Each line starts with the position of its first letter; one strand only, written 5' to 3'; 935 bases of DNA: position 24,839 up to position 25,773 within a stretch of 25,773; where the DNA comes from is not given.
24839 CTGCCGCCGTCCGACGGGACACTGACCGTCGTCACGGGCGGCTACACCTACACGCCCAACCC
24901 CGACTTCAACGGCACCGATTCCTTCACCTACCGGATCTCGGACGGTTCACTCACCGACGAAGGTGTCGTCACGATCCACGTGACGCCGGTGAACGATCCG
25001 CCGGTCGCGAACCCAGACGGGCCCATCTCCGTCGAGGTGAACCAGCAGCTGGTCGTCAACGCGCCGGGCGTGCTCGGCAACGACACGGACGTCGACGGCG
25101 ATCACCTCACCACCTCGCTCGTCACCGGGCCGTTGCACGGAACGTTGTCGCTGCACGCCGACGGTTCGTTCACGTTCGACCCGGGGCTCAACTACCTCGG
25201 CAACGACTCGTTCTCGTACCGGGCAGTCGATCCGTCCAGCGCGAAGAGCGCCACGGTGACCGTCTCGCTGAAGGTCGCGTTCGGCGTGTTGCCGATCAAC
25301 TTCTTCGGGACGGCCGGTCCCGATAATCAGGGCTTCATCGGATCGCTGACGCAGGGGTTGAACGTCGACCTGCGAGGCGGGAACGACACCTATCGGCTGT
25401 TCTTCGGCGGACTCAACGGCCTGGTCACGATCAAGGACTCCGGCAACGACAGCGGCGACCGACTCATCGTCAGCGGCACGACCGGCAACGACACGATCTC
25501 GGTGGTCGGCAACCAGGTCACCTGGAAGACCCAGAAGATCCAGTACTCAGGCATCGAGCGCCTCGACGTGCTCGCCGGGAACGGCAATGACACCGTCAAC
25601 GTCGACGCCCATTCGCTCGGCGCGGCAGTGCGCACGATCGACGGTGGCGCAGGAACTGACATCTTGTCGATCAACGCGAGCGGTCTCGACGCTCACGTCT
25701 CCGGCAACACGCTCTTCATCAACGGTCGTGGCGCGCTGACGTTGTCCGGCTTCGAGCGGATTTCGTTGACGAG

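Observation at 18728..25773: Giant secreted Ig-like repeat protein combining a Sec signal peptide, 21 tandem-95 repeats, cadherin/VCBS-like domains and an RTX beta-roll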

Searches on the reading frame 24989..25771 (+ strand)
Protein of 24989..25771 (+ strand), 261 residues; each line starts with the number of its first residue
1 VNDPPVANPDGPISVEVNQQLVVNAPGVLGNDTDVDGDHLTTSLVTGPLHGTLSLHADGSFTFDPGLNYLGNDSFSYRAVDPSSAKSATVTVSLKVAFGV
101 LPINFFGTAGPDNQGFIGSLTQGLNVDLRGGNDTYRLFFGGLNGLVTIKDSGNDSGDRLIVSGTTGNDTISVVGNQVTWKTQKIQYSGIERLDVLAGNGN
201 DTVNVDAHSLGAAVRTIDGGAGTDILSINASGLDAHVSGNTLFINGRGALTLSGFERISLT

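Call 10: find_homologous_proteins(query=window:24989-25771:+)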
Query seq(261 aa) (261 aa): 276 proteins with E <= 0.001 among 4261 candidates; the best 120 are listed.
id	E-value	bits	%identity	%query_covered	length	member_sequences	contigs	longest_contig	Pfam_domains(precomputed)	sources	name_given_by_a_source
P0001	1.2e-90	322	44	51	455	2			PF17963.8,PF17892.8,PF17803.8,PF19076.7,PF16184.12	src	-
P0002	1.7e-77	279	50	43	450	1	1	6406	PF17963.8,PF17892.8,PF17803.8,PF19076.7,PF16184.12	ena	-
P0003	3.6e-75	271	61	37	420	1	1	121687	PF17963.8,PF17892.8,PF13517.13,PF17803.8,PF19076.7,PF16184.12,PF19077.7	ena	-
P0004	3.1e-68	248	55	33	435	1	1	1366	PF17963.8,PF17892.8,PF17803.8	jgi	jgi:VCBS repeat-containing protein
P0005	4.4e-67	244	53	37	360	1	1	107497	PF17963.8,PF17892.8,PF17803.8,PF19076.7,PF16184.12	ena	-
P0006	5.5e-67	244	56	36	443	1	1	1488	PF22352.3,PF17963.8,PF17892.8,PF17803.8,PF19076.7,PF16184.12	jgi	jgi:VCBS repeat-containing protein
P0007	2.2e-65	239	53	31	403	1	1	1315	PF17963.8,PF17892.8,PF17803.8,PF19076.7,PF16184.12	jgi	jgi:VCBS repeat-containing protein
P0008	6.3e-64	234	45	37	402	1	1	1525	PF17963.8,PF17892.8,PF17803.8,PF19076.7,PF16184.12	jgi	jgi:VCBS repeat-containing protein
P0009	8.6e-63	230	57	37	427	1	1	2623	PF17963.8,PF17892.8,PF17803.8,PF19076.7,PF16184.12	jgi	jgi:VCBS repeat-containing protein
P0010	3.3e-59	219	52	31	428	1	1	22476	PF17963.8,PF17892.8,PF17803.8,PF19076.7,PF19077.7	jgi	jgi:VCBS repeat-containing protein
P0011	8.1e-58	214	43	58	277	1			PF17963.8,PF17892.8,PF17803.8,PF19076.7,PF16184.12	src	-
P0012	1.2e-56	210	56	38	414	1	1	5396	PF17963.8,PF17892.8,PF17803.8,PF19076.7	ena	-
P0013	6.7e-54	201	58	37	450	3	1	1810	PF17963.8,PF13305.12,PF17892.8,PF17803.8,PF16184.12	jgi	jgi:VCBS repeat-containing protein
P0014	1.9e-53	200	54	31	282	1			PF17963.8,PF17892.8,PF17803.8,PF19076.7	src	-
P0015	4.3e-52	195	52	36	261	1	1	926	PF17963.8,PF17892.8,PF17803.8,PF19076.7,PF16184.12,PF19077.7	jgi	jgi:VCBS repeat-containing protein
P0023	6.8e-47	178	52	71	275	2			-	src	-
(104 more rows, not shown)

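Call 19: find_encoding_contigs(protein=P0023, flank=10000)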
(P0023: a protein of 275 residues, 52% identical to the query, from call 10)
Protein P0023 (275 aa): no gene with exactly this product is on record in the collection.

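Call 23: search_protein_families(library=pfam, proteins=[P0023], max_evalue=0.01)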
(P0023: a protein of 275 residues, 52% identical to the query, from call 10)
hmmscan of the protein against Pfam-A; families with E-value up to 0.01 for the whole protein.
P0023 (275 aa): 0 families

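Call 70: list_cluster_members(proteins=[P0023, P0127, P0128, P0136, P0140, P0147, P0153, P0165, P0174, P0212])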
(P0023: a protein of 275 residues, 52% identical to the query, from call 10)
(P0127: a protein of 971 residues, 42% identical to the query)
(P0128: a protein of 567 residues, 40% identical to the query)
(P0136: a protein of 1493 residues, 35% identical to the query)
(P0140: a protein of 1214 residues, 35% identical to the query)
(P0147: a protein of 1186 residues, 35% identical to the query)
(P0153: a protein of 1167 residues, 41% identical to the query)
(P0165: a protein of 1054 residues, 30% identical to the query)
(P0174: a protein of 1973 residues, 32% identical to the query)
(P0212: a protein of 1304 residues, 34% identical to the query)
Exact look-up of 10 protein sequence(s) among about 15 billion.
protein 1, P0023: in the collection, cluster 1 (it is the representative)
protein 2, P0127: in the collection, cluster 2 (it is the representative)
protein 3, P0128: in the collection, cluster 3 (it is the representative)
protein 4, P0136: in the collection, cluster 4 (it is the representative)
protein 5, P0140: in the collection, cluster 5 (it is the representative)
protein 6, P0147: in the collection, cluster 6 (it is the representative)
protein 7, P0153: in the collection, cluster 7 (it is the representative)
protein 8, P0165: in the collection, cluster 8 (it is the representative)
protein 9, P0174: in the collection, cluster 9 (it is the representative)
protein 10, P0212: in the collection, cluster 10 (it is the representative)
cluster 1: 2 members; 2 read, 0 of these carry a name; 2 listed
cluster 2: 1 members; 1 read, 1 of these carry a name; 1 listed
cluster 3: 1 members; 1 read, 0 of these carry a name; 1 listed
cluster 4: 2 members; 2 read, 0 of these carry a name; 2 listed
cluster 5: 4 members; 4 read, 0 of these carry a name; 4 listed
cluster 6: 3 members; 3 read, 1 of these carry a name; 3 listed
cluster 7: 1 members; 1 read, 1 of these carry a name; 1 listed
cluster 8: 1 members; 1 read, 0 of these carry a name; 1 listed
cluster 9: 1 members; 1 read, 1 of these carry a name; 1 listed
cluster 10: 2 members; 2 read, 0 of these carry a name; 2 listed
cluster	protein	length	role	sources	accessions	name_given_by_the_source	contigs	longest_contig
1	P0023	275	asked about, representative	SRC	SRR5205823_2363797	-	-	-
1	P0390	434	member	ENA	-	-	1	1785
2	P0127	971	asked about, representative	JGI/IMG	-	VCBS repeat-containing protein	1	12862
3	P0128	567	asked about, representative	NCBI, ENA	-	-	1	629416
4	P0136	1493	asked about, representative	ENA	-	-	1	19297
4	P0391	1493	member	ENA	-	-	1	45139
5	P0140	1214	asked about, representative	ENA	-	-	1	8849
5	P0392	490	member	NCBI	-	-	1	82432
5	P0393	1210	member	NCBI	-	-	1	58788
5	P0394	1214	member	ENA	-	-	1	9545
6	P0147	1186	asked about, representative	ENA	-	-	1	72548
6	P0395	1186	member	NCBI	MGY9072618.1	MAG: beta strand repeat-containing protein [Acidimicrobiales bacterium]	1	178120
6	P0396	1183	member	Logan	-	-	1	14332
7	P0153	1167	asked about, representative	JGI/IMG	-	VCBS repeat-containing protein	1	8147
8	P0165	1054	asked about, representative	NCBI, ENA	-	-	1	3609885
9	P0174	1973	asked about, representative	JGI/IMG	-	Calx-beta domain/RTX calcium-binding nonapeptide repeat (4 copies)/Bacterial Ig domain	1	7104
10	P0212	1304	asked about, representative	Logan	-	-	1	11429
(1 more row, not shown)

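Call 76: find_encoding_contigs(protein=P0395, flank=8000, max_places=2)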
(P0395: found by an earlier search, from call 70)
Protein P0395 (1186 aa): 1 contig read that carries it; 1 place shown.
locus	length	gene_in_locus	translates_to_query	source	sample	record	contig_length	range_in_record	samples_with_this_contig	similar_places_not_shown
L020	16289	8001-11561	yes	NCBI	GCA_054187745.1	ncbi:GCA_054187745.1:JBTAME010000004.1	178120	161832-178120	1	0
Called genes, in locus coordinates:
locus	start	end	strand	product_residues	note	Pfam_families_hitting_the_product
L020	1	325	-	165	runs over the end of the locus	PF13845:Septum_form (weak)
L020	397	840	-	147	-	PF10604:Polyketide_cyc2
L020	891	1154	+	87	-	PF06305:LapA_dom (weak)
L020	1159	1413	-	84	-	-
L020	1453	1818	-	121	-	-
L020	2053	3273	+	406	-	PF01551:Peptidase_M23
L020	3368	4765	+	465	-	PF01134:GIDA (faint), PF01266:DAO (faint), PF03486:HI0933_like (faint), PF07992:Pyr_redox_2, PF12831:FAD_oxidored (weak), PF13738:Pyr_redox_3, PF00070:Pyr_redox, PF02852:Pyr_redox_dim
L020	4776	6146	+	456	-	PF00364:Biotin_lipoyl, PF25984:BSH_YknX (faint), PF02817:E3_binding, PF00198:2-oxoacid_dh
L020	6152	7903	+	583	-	PF21948:LplA-B_cat, PF16881:LIAS_N, PF04055:Radical_SAM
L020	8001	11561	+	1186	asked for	PF03160:Calx-beta, PF17892:Cadherin_5 (weak), PF17963:Big_9, PF17892:Cadherin_5 (weak), PF17963:Big_9 (weak), PF00353:HemolysinCabind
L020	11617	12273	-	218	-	-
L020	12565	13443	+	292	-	-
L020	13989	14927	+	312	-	PF02735:Ku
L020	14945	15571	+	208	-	PF21686:LigD_Prim-Pol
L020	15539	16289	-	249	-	PF01609:DDE_Tnp_1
